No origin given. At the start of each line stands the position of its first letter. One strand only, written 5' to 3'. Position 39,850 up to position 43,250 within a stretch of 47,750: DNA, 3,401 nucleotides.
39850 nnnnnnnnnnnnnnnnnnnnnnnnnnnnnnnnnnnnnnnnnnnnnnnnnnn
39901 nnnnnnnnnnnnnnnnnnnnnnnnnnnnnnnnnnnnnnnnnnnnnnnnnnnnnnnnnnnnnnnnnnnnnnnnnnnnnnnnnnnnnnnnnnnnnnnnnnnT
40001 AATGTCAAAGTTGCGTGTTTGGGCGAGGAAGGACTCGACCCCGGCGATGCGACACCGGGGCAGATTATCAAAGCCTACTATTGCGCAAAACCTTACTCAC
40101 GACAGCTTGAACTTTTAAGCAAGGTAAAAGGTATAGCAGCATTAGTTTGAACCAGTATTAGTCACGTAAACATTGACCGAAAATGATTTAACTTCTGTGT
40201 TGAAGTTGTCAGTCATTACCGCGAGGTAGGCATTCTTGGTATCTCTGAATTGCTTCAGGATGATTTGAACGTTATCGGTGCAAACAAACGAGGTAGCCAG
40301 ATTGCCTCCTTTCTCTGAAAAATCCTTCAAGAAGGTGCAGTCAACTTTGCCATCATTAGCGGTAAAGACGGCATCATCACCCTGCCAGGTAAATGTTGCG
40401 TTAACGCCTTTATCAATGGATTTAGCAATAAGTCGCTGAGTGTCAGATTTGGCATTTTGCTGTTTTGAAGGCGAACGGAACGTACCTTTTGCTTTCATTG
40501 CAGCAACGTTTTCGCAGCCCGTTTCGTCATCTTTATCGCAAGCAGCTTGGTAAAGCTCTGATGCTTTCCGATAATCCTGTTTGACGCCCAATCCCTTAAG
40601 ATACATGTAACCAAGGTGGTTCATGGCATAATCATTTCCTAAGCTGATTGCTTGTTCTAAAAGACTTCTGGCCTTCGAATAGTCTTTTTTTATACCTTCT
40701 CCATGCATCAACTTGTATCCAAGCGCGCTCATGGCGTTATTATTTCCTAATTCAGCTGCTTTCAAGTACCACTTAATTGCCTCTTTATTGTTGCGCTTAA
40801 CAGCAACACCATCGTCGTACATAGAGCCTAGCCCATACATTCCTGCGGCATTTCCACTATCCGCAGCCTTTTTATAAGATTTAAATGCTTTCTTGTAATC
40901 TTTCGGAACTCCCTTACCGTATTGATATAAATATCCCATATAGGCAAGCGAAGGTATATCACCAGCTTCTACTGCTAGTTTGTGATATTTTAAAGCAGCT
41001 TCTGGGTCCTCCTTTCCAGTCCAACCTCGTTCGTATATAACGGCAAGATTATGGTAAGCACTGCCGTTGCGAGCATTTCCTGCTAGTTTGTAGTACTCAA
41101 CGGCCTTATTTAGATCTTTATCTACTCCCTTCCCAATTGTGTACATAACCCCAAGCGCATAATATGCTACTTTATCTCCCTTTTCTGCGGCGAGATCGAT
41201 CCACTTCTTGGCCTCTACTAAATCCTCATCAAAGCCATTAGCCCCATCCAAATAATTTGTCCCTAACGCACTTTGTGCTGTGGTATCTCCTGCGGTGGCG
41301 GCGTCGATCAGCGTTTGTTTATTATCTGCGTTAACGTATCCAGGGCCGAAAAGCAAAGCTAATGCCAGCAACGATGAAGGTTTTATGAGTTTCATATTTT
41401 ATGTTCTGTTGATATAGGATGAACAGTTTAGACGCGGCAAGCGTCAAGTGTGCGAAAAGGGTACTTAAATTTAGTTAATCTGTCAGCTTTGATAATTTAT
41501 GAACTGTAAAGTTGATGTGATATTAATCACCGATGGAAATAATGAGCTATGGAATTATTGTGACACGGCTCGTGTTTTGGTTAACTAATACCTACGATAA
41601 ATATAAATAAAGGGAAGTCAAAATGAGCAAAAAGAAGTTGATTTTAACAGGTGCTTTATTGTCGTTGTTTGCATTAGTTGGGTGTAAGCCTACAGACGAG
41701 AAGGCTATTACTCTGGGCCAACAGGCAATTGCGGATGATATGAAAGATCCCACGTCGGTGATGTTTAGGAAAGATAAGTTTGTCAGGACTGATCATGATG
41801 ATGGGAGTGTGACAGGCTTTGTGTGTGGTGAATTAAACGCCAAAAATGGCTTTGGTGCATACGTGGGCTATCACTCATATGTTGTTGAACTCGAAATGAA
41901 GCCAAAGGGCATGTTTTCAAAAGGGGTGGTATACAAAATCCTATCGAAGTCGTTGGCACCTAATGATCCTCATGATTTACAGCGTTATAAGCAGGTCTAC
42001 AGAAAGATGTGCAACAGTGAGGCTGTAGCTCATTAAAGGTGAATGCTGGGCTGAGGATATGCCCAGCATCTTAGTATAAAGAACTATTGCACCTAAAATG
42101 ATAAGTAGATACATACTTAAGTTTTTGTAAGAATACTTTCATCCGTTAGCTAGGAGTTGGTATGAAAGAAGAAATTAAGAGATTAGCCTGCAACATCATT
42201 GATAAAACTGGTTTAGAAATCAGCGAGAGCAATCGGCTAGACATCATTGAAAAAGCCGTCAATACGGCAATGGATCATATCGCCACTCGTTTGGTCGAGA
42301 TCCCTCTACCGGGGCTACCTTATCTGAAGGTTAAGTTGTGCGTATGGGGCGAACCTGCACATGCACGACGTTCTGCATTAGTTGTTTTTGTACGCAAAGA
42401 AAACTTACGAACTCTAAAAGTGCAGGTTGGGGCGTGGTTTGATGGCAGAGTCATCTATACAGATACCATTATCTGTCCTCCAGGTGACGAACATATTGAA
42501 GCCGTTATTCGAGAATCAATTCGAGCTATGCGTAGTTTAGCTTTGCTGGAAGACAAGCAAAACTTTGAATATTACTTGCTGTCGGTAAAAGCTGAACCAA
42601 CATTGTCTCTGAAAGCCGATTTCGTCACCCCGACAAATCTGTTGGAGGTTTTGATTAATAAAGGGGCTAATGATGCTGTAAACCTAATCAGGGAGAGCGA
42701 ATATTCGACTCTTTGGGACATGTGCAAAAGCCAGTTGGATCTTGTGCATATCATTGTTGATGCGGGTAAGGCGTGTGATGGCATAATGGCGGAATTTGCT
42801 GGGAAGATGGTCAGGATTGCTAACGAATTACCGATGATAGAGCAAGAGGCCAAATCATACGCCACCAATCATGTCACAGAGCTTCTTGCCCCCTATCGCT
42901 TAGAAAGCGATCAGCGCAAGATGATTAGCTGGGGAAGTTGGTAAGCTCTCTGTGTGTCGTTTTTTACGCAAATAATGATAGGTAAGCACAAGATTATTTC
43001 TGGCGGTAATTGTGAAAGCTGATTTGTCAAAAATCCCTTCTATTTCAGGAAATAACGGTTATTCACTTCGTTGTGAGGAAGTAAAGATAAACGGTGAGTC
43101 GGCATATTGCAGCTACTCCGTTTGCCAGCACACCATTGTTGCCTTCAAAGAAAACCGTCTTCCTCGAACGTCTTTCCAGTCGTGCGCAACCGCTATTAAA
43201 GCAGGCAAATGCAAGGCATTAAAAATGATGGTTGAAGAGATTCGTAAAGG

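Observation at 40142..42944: Accessory block: secreted Sel1-repeat protein, lipoprotein and an unknown 260-aa protein between primase and ligase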

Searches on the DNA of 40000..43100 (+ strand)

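Call 5: search_dna_similar(query=window:40000-43100:+, collection=phages, mode=near, max_rows=30)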
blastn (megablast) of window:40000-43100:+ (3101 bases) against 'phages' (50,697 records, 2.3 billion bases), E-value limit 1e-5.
Records with a match: 4; places in all: 4; records where one place covers at least 80% of the query: 0.
Best place of each record, by identity: 95-99% 1; 80-90% 3.
By first word of the organism name: Escherichia 4.
By host as written in the record: - 1; Escherichia coli str. K-12 substr. MG1655 1; Escherichia coli strain SCU-107 1; Escherichia coli strain SCU-175 1.
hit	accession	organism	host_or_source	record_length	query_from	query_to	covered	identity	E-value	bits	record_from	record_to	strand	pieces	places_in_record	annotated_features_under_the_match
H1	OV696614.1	Escherichia phage Cyrano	-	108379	1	3101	36%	89.7%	0e+0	1432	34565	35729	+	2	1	Hypothetical protein (x2) | DNA Primase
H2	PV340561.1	Escherichia phage PhiR41_1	Escherichia coli str. K-12 substr. ...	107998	2102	3101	32%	96.4%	0e+0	1648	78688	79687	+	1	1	hypothetical protein (x2)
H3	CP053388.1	Escherichia phage CMS-2020a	Escherichia coli strain SCU-107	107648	2102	3101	32%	89.4%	0e+0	1260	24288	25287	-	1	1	record has no annotation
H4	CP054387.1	Escherichia phage CMS-2020a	Escherichia coli strain SCU-175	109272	2102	3101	32%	88.9%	0e+0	1232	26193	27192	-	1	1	record has no annotation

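Call 6: search_dna_similar(query=window:40000-43100:+, collection=plasmids, mode=near, max_rows=30)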
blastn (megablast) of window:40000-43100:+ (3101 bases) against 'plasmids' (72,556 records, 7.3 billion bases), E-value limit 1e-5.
Records with a match: 217; places in all: 220; records where one place covers at least 80% of the query: 50.
Best place of each record, by identity: >=99% 5; 95-99% 36; 90-95% 19; 80-90% 157.
By first word of the organism name: Escherichia 208; Shigella 7; uncultured 1; Enterobacter 1.
By predicted mobility (MOB-suite, as given by PLSDB): non-mobilizable 204; mobilizable 9; conjugative 4.
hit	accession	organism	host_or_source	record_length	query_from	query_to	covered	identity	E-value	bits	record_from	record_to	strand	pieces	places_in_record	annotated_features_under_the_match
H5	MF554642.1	uncultured bacterium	-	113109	1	3101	100%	99.8%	0e+0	5688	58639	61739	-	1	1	TETRATRICOPEPTIDE REPEAT FAMILY PROTEIN | DNA primase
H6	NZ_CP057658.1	Escherichia fergusonii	culture,Pooled sheep faecal samples ...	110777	1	3101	100%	99.7%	0e+0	5683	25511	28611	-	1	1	tetratricopeptide repeat protein | hypothetical protein (x3) | DNA primase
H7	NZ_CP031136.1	Escherichia coli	human,biological fluid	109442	1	3101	100%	99.7%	0e+0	5677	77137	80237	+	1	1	tetratricopeptide repeat protein | hypothetical protein (x3) | DNA primase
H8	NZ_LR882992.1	Escherichia coli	-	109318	1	3101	100%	99.7%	0e+0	5677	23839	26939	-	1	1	tetratricopeptide repeat protein | hypothetical protein (x3) | DNA primase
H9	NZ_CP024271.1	Escherichia coli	-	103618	1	3101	100%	99.7%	0e+0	5672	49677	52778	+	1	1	tetratricopeptide repeat protein | hypothetical protein (x4)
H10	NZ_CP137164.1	Escherichia coli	duck,whole organism,rectum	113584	1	2945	95%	98.8%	0e+0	5254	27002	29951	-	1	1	tetratricopeptide repeat protein | hypothetical protein (x2) | DNA primase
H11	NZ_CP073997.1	Escherichia coli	Pig,pure culture,Rectal Swab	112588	1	3101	85%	95.1%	0e+0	4179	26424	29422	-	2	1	tetratricopeptide repeat protein | hypothetical protein (x3) | DNA primase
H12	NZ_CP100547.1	Escherichia coli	Gallus gallus domesticus,whole ...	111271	1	3101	85%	95.0%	0e+0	4157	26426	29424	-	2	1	tetratricopeptide repeat protein | hypothetical protein (x4)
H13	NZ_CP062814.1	Escherichia coli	Sus scrofa domesticus,feces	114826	1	3101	85%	95.0%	0e+0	4154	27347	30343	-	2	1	tetratricopeptide repeat protein | hypothetical protein (x3) | DNA primase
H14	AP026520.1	Escherichia coli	whole organism,animal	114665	1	3101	85%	94.9%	0e+0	4146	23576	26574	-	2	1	hypothetical protein (x5)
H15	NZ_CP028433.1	Escherichia coli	Corvus brachyrhynchos,feces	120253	1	3101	85%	94.8%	0e+0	4119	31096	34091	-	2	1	tetratricopeptide repeat protein | hypothetical protein (x3) | DNA primase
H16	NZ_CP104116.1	Escherichia coli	Bos taurus,rectoanal junction ...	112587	1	3101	85%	95.4%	0e+0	4179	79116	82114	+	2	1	tetratricopeptide repeat protein | hypothetical protein (x3) | DNA primase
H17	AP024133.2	Escherichia coli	Homo sapiens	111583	1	3101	85%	93.8%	0e+0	3973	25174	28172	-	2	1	hypothetical protein (x6)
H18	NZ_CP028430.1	Escherichia coli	Bos taurus,feces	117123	1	3101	80%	96.4%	0e+0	4119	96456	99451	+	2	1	tetratricopeptide repeat protein | hypothetical protein (x3) | DNA primase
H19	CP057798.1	Escherichia coli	culture,Pooled pig faecal samples ...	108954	1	3101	85%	90.1%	0e+0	3434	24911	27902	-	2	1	sel1 repeat family protein | hypothetical protein (x2) | DNA primase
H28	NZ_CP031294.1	Escherichia coli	Homo sapiens,blood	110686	1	3101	85%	88.8%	0e+0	3235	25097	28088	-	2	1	tetratricopeptide repeat protein | hypothetical protein (x3) | DNA primase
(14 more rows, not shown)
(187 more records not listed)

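Call 7: get_annotated_region(hit=H7, flank=4000)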
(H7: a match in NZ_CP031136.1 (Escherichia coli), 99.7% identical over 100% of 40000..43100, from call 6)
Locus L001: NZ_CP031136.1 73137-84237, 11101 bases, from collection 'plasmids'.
description: Escherichia coli strain CFSAN064035 plasmid pGMI17-003_2, complete sequence
organism: Escherichia coli (NCBI taxid 562)
taxonomy: Bacteria; Pseudomonadota; Gammaproteobacteria; Enterobacterales; Enterobacteriaceae; Escherichia; Escherichia coli
host: -; source: human,biological fluid; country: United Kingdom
typing (MOB-suite, as given by PLSDB): non-mobilizable; replicon rep_cluster_488
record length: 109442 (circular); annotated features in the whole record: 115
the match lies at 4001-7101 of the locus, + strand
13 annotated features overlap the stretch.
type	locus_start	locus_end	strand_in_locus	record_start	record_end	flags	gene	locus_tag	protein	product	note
CDS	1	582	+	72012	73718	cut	-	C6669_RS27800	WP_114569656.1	P-loop NTPase fold protein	-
CDS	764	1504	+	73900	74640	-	-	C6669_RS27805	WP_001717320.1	hypothetical protein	-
CDS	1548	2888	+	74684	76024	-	-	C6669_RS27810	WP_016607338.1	DnaB-like helicase C-terminal domain-containing protein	GO:0006260 - DNA replication [Evidence IEA]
CDS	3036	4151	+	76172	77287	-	-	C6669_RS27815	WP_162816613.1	DNA primase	-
CDS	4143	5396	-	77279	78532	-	-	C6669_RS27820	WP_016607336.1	tetratricopeptide repeat protein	-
CDS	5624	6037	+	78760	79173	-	-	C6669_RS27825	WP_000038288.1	hypothetical protein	-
CDS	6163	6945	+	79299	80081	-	-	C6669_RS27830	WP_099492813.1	hypothetical protein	-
CDS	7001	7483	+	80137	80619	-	-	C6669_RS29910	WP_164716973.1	hypothetical protein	-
CDS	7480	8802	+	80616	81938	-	-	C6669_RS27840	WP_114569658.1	DNA ligase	-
CDS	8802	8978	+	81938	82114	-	-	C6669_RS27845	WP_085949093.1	hypothetical protein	-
CDS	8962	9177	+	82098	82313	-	-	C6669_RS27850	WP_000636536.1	hypothetical protein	-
CDS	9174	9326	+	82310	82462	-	-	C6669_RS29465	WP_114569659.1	hypothetical protein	-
CDS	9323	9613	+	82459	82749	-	-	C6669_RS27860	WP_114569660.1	C-type natriuretic protein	-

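Call 8: get_annotated_region(hit=H1, flank=5000)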
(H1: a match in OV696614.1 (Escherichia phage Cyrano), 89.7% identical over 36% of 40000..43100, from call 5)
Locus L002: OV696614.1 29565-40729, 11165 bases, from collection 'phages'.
description: Escherichia phage Cyrano genome assembly, segment: complete_genome.
organism: Escherichia phage Cyrano (NCBI taxid 2904711)
taxonomy: Viruses; Duplodnaviria; Heunggongvirae; Uroviricota; Caudoviricetes
host: -; source: -; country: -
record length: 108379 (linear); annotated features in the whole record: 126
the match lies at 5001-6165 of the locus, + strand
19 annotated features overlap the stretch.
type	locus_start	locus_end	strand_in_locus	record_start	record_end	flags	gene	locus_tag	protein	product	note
CDS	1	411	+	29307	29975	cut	-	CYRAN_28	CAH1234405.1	ParA plasmid partitioning protein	-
CDS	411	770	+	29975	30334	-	-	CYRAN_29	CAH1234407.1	RelE/ParE putative toxin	-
CDS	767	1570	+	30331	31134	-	-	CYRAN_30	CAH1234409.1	Hypothetical protein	-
CDS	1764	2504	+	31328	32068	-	-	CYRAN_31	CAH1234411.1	Hypothetical protein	-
CDS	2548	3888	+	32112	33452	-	-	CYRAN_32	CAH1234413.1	DNA Helicase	-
CDS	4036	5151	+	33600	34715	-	-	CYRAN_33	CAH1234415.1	DNA Primase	-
CDS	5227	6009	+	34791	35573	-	-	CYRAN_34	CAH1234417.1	Hypothetical protein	-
CDS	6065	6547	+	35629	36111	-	-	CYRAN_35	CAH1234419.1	Hypothetical protein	-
CDS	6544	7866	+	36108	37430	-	-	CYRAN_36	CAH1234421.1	DNA ligase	-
CDS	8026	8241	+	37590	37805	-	-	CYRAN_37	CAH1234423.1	putative transcriptional regulator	-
CDS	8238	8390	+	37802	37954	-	-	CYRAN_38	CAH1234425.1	Hypothetical protein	-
CDS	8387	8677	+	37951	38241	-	-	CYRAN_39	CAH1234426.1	Hypothetical protein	-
tRNA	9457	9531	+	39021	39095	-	-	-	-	tRNA-Asn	-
tRNA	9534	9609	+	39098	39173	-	-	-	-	tRNA-Thr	-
CDS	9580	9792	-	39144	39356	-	-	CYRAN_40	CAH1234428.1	hypothetical protein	-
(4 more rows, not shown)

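Call 9: get_annotated_region(hit=H2, flank=6000)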
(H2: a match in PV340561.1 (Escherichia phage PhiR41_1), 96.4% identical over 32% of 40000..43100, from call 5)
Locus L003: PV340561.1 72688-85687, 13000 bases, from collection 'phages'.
description: Escherichia phage PhiR41_1, complete genome.
organism: Escherichia phage PhiR41_1 (NCBI taxid 3416483)
taxonomy: Viruses
host: Escherichia coli str. K-12 substr. MG1655; source: -; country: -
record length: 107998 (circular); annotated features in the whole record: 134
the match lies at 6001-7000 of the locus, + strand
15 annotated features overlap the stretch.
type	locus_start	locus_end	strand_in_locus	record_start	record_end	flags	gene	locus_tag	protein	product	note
CDS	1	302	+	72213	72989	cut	-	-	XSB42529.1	hypothetical protein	-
CDS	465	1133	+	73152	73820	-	-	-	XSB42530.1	ParA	Chromosome partitioning protein ParA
CDS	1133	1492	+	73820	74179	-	-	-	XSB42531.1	hypothetical protein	-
CDS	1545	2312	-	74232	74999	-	-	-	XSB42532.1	hypothetical protein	-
CDS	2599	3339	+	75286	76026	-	-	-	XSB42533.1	hypothetical protein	FIG01048569: hypothetical protein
CDS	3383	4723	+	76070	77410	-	-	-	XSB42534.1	hypothetical protein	FIG01049046: hypothetical protein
CDS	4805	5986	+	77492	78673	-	-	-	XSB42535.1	DNA primase protein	DNA primase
CDS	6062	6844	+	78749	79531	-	-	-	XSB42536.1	hypothetical protein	-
CDS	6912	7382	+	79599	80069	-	-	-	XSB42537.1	hypothetical protein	-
CDS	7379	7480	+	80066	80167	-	-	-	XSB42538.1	hypothetical protein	-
CDS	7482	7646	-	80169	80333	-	-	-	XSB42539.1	hypothetical protein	Mobile element protein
CDS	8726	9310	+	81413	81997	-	-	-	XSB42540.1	hypothetical protein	-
CDS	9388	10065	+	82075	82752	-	-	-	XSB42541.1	hypothetical protein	-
CDS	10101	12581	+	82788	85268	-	-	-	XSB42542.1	hypothetical protein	-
CDS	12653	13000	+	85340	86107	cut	-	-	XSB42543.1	hypothetical protein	HTH-type transcriptional regulator gadW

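Call 18: search_dna_similar(query=window:40151-41395:+, collection=plasmids, mode=distant, max_rows=40, rows=spread)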
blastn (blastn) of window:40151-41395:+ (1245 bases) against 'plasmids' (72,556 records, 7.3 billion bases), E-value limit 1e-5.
Records with a match: 91; places in all: 91; records where one place covers at least 80% of the query: 53.
Best place of each record, by identity: >=99% 6; 95-99% 4; 80-90% 3; 60-80% 78.
By first word of the organism name: Escherichia 60; Enterobacter 22; Citrobacter 8; uncultured 1.
By predicted mobility (MOB-suite, as given by PLSDB): non-mobilizable 88; mobilizable 3.
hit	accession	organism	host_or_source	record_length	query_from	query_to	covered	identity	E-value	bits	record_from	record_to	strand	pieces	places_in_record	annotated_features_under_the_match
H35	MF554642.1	uncultured bacterium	-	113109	1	1245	100%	99.9%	0e+0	2241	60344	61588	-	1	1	TETRATRICOPEPTIDE REPEAT FAMILY PROTEIN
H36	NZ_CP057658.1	Escherichia fergusonii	culture,Pooled sheep faecal samples ...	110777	1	1245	100%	99.9%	0e+0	2241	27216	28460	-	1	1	tetratricopeptide repeat protein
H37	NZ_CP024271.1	Escherichia coli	-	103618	1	1245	100%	99.8%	0e+0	2235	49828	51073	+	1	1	tetratricopeptide repeat protein | hypothetical protein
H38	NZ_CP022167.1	Escherichia coli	Homo sapiens,urine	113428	1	1245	93%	79.7%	9e-148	993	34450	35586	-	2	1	tetratricopeptide repeat protein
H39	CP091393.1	Escherichia coli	Homo sapiens,human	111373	1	1245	93%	79.7%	9e-148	993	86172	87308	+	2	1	sel1 repeat family protein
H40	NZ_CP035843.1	Escherichia coli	Homo sapiens,stool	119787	1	1245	93%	79.7%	9e-148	989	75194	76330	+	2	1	tetratricopeptide repeat protein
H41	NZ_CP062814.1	Escherichia coli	Sus scrofa domesticus,feces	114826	1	1245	93%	79.5%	3e-154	993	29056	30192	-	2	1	tetratricopeptide repeat protein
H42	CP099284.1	Escherichia coli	culture,Pooled soil sample collected ...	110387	1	1245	93%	79.5%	2e-143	979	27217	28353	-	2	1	sel1 repeat family protein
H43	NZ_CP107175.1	Escherichia coli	Urine,human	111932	1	1245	93%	79.5%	2e-143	979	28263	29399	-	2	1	tetratricopeptide repeat protein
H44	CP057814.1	Escherichia coli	culture,Pooled pig faecal samples ...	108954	1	1245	93%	79.4%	3e-154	988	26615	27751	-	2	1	sel1 repeat family protein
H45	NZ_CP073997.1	Escherichia coli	Pig,pure culture,Rectal Swab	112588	1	1245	93%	79.0%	9e-148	965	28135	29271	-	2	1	tetratricopeptide repeat protein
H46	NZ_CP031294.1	Escherichia coli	Homo sapiens,blood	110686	1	1245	93%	78.9%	4e-146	960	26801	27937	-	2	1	tetratricopeptide repeat protein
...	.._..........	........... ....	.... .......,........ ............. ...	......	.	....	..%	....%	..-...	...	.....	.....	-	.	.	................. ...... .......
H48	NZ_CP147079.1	Escherichia coli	environmental,municipal wastewater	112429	1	1245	93%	78.9%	4e-146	960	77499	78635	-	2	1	tetratricopeptide repeat protein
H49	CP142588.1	Escherichia coli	swine,pure culture,lung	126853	1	1245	93%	78.8%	1e-140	956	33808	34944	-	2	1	tetratricopeptide repeat protein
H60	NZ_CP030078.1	Enterobacter hormaechei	Homo sapiens,sptum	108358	17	455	35%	70.4%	5e-50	206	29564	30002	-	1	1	tetratricopeptide repeat protein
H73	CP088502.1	Escherichia coli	Homo sapiens,blood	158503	1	130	10%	96.9%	3e-53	217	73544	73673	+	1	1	none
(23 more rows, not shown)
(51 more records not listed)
